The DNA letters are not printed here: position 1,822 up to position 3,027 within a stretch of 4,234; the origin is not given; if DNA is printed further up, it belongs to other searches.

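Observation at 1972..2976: MobA carries a roughly 295-aa C-terminal domain of unknown function after a highly charged coiled-coil linker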

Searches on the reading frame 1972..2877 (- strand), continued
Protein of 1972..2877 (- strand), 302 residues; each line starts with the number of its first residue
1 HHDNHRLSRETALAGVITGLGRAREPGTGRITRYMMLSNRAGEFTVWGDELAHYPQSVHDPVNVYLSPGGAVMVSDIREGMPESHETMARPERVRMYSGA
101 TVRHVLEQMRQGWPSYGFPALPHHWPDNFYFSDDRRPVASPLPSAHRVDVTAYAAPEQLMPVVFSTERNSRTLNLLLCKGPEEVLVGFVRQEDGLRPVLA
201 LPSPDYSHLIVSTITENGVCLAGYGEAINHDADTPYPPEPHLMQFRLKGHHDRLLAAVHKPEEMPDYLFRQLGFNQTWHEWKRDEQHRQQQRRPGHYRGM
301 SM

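Call 31: get_annotated_region(hit=H27, flank=3000)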
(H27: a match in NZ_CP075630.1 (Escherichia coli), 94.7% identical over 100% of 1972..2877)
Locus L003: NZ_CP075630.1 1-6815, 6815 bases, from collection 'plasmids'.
description: Escherichia coli strain P15-385 plasmid pP15-385-c
organism: Escherichia coli (NCBI taxid 562)
taxonomy: Bacteria; Pseudomonadota; Gammaproteobacteria; Enterobacterales; Enterobacteriaceae; Escherichia; Escherichia coli
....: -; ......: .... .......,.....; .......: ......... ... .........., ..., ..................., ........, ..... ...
typing (MOB-suite, as given by PLSDB): mobilizable; replicon rep_cluster_2131; relaxase MOBQ
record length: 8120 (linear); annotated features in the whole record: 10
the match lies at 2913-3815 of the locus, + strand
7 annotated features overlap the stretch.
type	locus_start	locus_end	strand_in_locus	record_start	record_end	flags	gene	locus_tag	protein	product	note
CDS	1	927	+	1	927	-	-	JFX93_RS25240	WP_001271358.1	replication initiation protein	-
CDS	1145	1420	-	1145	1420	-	-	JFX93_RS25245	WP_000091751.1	hypothetical protein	-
CDS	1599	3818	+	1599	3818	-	mobQ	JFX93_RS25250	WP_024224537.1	MobQ family relaxase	-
CDS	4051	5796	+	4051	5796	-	col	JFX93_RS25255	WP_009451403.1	colicin-E2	-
CDS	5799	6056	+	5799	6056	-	-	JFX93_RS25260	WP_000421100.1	bacteriocin immunity protein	-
CDS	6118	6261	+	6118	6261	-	-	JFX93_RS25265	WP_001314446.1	colicin release lysis protein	GO:0019835 - cytolysis [Evidence IEA]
CDS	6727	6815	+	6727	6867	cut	-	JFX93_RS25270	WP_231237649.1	colicin E3/pyocin S6 family cytotoxin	-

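Call 32: get_annotated_region(hit=H29, flank=3000)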
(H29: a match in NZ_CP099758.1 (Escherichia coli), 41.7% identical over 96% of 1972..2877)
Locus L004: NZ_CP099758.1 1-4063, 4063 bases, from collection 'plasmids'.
description: Escherichia coli strain 806883-9-2019 plasmid p806883-9-2019d, complete sequence
organism: Escherichia coli (NCBI taxid 562)
taxonomy: Bacteria; Pseudomonadota; Gammaproteobacteria; Enterobacterales; Enterobacteriaceae; Escherichia; Escherichia coli
host: -; source: Homo sapiens,Rectal swab; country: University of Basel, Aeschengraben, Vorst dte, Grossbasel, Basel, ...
typing (MOB-suite, as given by PLSDB): mobilizable; replicon rep_cluster_1778; relaxase MOBQ
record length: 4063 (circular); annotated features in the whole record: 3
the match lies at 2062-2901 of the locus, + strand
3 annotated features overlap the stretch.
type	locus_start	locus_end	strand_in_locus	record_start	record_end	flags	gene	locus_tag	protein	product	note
CDS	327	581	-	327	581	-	mobC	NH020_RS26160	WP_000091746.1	relaxase accessory protein MobC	-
CDS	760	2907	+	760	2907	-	mobQ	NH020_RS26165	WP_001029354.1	MobQ family relaxase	-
CDS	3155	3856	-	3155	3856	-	-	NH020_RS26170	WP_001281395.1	replication initiation protein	GO:0006270 - DNA replication initiation [Evidence IEA]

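Call 39: predict_structure(alignment_id=A1)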
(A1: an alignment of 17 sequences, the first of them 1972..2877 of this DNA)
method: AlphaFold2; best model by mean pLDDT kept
length: 302 residues; sequences in the alignment: 17
mean_pLDDT: 86.4   pTM: 0.68
mean pLDDT of the five models: 86.4, 84.8, 84.4, 84.2, 83.5
residues with pLDDT >= 90: 184; 70-90: 76; 50-70: 30; < 50: 12
segments of 3 or more residues with pLDDT < 50: 1-4, 82-89
pLDDT, mean of each block of 10 residues (from residue 1): 52 85 91 88 86 77 79 75 44 85 96 95 94 90 69 85 95 96 95 95 95 95 97 92 95 96 96 97 95 68 54
secondary structure, 60 per line:
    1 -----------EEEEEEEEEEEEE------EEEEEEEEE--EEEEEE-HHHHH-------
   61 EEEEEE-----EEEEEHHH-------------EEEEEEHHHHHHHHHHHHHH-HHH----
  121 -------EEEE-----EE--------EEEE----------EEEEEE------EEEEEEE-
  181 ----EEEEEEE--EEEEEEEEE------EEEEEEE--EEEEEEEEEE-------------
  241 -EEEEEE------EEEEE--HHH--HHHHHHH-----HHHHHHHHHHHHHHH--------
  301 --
elements in order: E12-24 E31-39 E42-47 H49-53 E61-66 E72-76 E93-98 H99-112 E128-131 E147-150 E161-166 E173-179 E185-191 E194-202 E209-215 E218-227 E242-247 E254-258 H266-272 H278-292

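Call 53: get_annotated_region(hit=H73, flank=5000)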
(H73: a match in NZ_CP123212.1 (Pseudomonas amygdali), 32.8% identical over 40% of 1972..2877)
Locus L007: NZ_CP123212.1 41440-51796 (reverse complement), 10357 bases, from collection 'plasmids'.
description: Pseudomonas amygdali pv. aesculi strain 1804 plasmid pPae1804D, complete sequence
organism: Pseudomonas amygdali (NCBI taxid 251722)
taxonomy: Bacteria; Pseudomonadota; Gammaproteobacteria; Pseudomonadales; Pseudomonadaceae; Pseudomonas; Pseudomonas amygdali
host: -; source: Aesculus hippocastanum,cell culture; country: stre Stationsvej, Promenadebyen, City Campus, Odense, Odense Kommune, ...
typing (MOB-suite, as given by PLSDB): conjugative; replicon rep_cluster_283; relaxase MOBP,MOBP; mating-pair formation MPF_I
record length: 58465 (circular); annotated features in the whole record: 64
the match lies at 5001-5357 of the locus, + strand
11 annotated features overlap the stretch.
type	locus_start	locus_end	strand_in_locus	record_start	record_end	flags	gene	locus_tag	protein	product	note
CDS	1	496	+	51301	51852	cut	-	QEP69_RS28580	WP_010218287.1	phospholipase D family protein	-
CDS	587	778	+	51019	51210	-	-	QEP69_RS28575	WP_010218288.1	hypothetical protein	-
CDS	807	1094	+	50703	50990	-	icmT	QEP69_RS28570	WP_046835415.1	IcmT/TraK family protein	-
CDS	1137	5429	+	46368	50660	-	-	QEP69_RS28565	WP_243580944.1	LPD7 domain-containing protein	-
CDS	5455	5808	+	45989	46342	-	-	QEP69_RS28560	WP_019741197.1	hypothetical protein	-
CDS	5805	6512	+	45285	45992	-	-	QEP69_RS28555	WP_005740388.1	DotI/IcmL family type IV secretion protein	-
CDS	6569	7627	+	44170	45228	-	-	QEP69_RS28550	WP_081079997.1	DotH/IcmK family type IV secretion protein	-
CDS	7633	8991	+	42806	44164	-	traO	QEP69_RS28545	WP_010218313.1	conjugal transfer protein TraO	-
CDS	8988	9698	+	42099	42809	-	traP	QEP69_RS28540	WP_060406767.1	conjugal transfer protein TraP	-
CDS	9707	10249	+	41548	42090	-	traQ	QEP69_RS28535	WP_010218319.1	conjugal transfer protein TraQ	-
CDS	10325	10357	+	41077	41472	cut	-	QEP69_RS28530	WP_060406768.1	DUF6750 family protein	-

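Call 54: get_annotated_region(hit=H74, flank=5000)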
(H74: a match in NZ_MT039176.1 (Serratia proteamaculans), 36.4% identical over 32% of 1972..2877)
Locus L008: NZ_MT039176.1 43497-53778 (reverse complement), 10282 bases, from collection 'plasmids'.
description: Serratia proteamaculans strain AGR_12newD plasmid unnamed1, complete sequence
organism: Serratia proteamaculans (NCBI taxid 28151)
taxonomy: Bacteria; Pseudomonadota; Gammaproteobacteria; Enterobacterales; Yersiniaceae; Serratia; Serratia proteamaculans
host: -; source: -; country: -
typing (MOB-suite, as given by PLSDB): conjugative; replicon rep_cluster_1057; relaxase MOBP; mating-pair formation MPF_I
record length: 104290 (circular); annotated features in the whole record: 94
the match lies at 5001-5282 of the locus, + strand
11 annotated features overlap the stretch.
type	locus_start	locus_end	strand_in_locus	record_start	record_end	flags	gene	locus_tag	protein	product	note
CDS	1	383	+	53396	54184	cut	-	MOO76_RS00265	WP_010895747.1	type IV secretory system conjugative DNA transfer family protein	-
CDS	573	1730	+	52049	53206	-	traJ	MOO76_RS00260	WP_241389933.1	plasmid transfer ATPase TraJ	-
CDS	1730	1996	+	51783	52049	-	icmT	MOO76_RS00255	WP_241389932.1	IcmT/TraK family protein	-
CDS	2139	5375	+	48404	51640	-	-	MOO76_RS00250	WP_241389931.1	LPD7 domain-containing protein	-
CDS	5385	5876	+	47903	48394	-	-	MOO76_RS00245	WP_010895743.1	hypothetical protein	-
CDS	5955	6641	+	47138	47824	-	-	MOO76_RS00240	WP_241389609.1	DotI/IcmL/TraM family protein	-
CDS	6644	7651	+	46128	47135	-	-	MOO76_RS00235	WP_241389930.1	DotH/IcmK family type IV secretion protein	-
CDS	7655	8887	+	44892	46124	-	traO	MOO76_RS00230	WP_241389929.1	conjugal transfer protein TraO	-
CDS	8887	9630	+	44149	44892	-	-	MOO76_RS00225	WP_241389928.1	hypothetical protein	-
CDS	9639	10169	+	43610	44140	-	traQ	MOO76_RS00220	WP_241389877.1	conjugal transfer protein TraQ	-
CDS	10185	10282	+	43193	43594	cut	-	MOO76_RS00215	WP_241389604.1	DUF6750 family protein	-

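Call 55: get_annotated_region(hit=H75, flank=5000)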
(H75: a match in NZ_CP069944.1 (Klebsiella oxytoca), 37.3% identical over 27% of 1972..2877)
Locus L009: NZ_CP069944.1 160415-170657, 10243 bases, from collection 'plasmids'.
description: Klebsiella oxytoca strain FDAARGOS_1332 plasmid unnamed1, complete sequence
organism: Klebsiella oxytoca (NCBI taxid 571)
taxonomy: Bacteria; Pseudomonadota; Gammaproteobacteria; Enterobacterales; Enterobacteriaceae; Klebsiella; Klebsiella oxytoca
host: -; source: Homo sapiens; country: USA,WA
typing (MOB-suite, as given by PLSDB): non-mobilizable; replicon IncFIB; mating-pair formation MPF_T
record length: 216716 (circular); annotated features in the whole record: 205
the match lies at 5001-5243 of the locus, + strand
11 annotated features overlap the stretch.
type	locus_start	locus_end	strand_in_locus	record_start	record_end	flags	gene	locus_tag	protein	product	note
CDS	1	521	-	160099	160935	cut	-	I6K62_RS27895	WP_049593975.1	alpha/beta hydrolase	-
CDS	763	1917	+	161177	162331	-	traJ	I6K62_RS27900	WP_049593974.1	plasmid transfer ATPase TraJ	-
CDS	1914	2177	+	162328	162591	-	-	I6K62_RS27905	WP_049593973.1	hypothetical protein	-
CDS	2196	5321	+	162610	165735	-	-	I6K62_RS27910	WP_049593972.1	LPD7 domain-containing protein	-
CDS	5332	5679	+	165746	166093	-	-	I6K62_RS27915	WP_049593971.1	hypothetical protein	-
CDS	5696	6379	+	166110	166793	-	-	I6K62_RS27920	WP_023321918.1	DotI/IcmL/TraM family protein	-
CDS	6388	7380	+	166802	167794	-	-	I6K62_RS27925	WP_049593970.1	DotH/IcmK family type IV secretion protein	-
CDS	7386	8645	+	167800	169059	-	traO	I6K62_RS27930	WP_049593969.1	conjugal transfer protein TraO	-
CDS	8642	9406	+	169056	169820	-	-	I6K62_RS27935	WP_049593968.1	hypothetical protein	-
CDS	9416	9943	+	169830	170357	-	traQ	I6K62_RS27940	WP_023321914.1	conjugal transfer protein TraQ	-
CDS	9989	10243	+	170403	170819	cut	-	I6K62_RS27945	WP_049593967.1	DUF6750 family protein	-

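Call 56: find_homologous_proteins(query=A1, max_evalue=0.001)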
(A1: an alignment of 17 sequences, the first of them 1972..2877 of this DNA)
Query A1 (17 sequences) (302 aa, profile of the alignment): 19 proteins with E <= 0.001 among 8000 candidates.
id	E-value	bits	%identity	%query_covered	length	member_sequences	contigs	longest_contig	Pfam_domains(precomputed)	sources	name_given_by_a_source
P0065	3.2e-100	353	32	40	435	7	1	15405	-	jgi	-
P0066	1.0e-97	345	29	39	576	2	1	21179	PF18821.7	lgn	-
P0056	6.1e-97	343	33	36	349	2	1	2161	-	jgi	jgi:putative DNA primase/helicase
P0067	3.5e-96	340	33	40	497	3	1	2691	-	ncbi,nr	ncbi:hypothetical protein PST407_04050 [Pseudomonas syringae pv. tomato]|nr:hypothetical protein PST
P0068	7.4e-95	336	27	47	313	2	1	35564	-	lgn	-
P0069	2.4e-93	331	31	35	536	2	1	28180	PF18821.7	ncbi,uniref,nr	ncbi:hypothetical protein QU24_19615 [Pantoea rodasii]|uniref:Large polyvalent protein-associated do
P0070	3.9e-93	330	31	39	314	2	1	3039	-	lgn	-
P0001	2.2e-91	324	100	100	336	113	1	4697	-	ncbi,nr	ncbi:conjugal transfer protein, partial [Salmonella enterica]|nr:conjugal transfer protein [Salmonel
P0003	1.9e-88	315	94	100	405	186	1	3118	-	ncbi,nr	ncbi:TPA: conjugal transfer protein, partial [Escherichia coli]|nr:conjugal transfer protein [Escher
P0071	4.8e-88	313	30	37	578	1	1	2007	PF18821.7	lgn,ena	-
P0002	1.3e-87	312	94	100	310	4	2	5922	-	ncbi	ncbi:TPA: MobQ family relaxase, partial [Escherichia coli]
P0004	5.9e-83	297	99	90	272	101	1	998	-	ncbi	ncbi:TPA: conjugal transfer protein, partial [Escherichia coli]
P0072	1.0e-72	263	29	45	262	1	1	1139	-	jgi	-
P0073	1.5e-62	230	28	39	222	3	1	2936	-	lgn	-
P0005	2.0e-53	200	93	56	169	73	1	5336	-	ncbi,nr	ncbi:conjugal transfer protein, partial [Escherichia coli]|nr:conjugal transfer protein [Escherichia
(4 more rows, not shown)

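Call 59: fold_search(model_id=the predicted structure, library=pdb)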
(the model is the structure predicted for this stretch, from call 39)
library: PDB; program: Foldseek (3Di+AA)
matches with E <= 10: 694; with E <= 0.001: 0
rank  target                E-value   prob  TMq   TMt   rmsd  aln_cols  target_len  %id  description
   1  6kk9_D                1.5e-02  0.35  0.14  0.20  16.4       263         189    8  A Crystal structure of OspA mutant (released 2020-07-29)
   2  3b6y_A                2.6e-02  0.44  0.16  0.25  18.0       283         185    9  Crystal Structure of the Second HIN-200 Domain of Interferon-Inducible Protein 16 (released 2007-11-13)
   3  6kk9_C                2.9e-02  0.25  0.14  0.19  16.4       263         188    8  A Crystal structure of OspA mutant (released 2020-07-29)
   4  4jbm_B                3.0e-02  0.47  0.16  0.24  16.8       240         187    8  Structure of murine DNA binding protein bound with ds DNA (released 2013-06-26)
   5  8qyv_U                4.9e-02  0.99  0.17  0.12   9.1        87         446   11  SWR1-hexasome complex (released 2024-10-02)
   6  3kjo_A                4.9e-02  0.18  0.15  0.16  22.4       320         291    7  Crystal Structure of hPOT1V2-dTrUd(AGGGTTAG) (released 2010-01-19)
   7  3rn2_B                5.5e-02  0.33  0.16  0.24  18.4       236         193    7  Structural Basis of Cytosolic DNA Recognition by Innate Immune Receptors (released 2012-04-25)
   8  6kk9_B                5.5e-02  0.16  0.13  0.18  16.6       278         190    8  A Crystal structure of OspA mutant (released 2020-07-29)
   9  4gop_C                5.8e-02  0.14  0.16  0.12  25.1       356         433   10  Structure and Conformational Change of a Replication Protein A Heterotrimer Bound to ssDNA (released 2012-11-28)
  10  3kjp_A                7.5e-02  0.14  0.15  0.16  22.7       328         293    8  Crystal Structure of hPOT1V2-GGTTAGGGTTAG (released 2010-01-19)
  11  1xjv_A                1.0e-01  0.13  0.15  0.16  22.5       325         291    8  Crystal structure of human POT1 bound to telomeric single-stranded DNA (TTAGGGTTAG) (released 2004-12-14)
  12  3q6c_I                1.1e-01  0.99  0.18  0.61   4.5        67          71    9  X-ray crystal structure of duf2500 (pf10694) from klebsiella pneumoniae, northeast structural genomics consortium targ (released 2011-08-10)
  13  3bk5                  1.1e-01  0.12  0.15  0.19  20.4       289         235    8  Crystal structure of putative outer membrane lipoprotein-sorting protein domain from Vibrio parahaemolyticus (released 2008-02-05)
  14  5d8f_B                1.2e-01  0.92  0.16  0.36   7.7        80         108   18  crystal structure of SSB and ssDNA complex from homo sapiens (released 2016-08-17)
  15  2cqa_MODEL_1_A        1.4e-01  0.99  0.17  0.47   3.8        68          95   16  Solution structure of RSGI RUH-039, a fragment of C-terminal domain of RuvB-like 2 from human cDNA (released 2005-11-19)
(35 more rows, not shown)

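Call 79: find_encoding_contigs(protein=P0031, flank=6000, max_places=4)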
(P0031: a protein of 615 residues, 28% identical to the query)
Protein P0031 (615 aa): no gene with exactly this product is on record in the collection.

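Call 80: list_cluster_members(proteins=[P0031, P0020, P0039])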
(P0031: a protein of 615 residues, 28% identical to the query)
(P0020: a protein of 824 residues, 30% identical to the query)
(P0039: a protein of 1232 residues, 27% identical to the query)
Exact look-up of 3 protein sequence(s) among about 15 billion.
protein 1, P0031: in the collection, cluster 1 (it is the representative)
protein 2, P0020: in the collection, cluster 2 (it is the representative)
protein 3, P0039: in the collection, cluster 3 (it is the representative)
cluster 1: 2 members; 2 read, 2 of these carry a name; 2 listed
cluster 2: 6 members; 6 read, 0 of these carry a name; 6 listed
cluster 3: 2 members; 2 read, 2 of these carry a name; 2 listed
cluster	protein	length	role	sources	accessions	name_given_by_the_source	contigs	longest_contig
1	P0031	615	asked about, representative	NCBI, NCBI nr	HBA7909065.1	TPA: MobA/MobL family protein [Escherichia coli] | MobA/MobL family protein [Escherichia coli]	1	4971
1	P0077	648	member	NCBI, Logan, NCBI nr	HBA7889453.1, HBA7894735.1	TPA: MobA/MobL family protein [Escherichia coli] | MobA/MobL family protein [Escherichia coli]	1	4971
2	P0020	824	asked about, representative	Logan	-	-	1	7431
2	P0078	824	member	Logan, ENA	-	-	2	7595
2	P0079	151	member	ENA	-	-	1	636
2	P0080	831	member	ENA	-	-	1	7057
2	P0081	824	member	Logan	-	-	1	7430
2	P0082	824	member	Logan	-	-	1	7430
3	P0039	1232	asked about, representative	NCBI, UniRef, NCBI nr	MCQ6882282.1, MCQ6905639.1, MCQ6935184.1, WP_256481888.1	DUF5710 domain-containing protein [Escherichia coli] | LPD7 domain-containing protein n=1 Tax=Escherichia coli TaxID=562 RepID=UPI0021122618 | LPD7 domain-containing protein [Escherichia coli]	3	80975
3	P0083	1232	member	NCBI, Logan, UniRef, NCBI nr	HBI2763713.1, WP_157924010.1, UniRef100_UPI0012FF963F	TPA: DNA primase [Escherichia coli] | LPD7 domain-containing protein n=2 Tax=Escherichia coli TaxID=562 RepID=UPI0012FF963F | LPD7 domain-containing protein [Escherichia coli]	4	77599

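Call 81: find_encoding_contigs(protein=P0077, flank=6000, max_places=3)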
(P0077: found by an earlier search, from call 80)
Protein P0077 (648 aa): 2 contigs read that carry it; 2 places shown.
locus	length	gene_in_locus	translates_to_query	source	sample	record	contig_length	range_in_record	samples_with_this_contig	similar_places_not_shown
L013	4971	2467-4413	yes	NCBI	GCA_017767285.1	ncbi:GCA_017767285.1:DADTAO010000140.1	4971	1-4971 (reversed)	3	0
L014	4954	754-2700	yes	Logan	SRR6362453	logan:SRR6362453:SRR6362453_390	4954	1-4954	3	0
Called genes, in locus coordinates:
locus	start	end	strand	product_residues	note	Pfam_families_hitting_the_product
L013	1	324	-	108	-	PF06977:SdiA-regulated, PF21959:DUF6923 (weak)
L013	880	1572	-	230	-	PF01051:Rep3_N, PF21205:Rep3_C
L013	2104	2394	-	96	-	-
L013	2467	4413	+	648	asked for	PF03389:MobA_MobL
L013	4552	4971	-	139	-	PF06977:SdiA-regulated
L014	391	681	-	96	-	-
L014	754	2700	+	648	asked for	PF03389:MobA_MobL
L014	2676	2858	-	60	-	-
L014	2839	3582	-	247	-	PF06977:SdiA-regulated, PF13449:Phytase-like (weak), PF21959:DUF6923 (weak)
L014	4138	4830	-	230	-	PF01051:Rep3_N, PF21205:Rep3_C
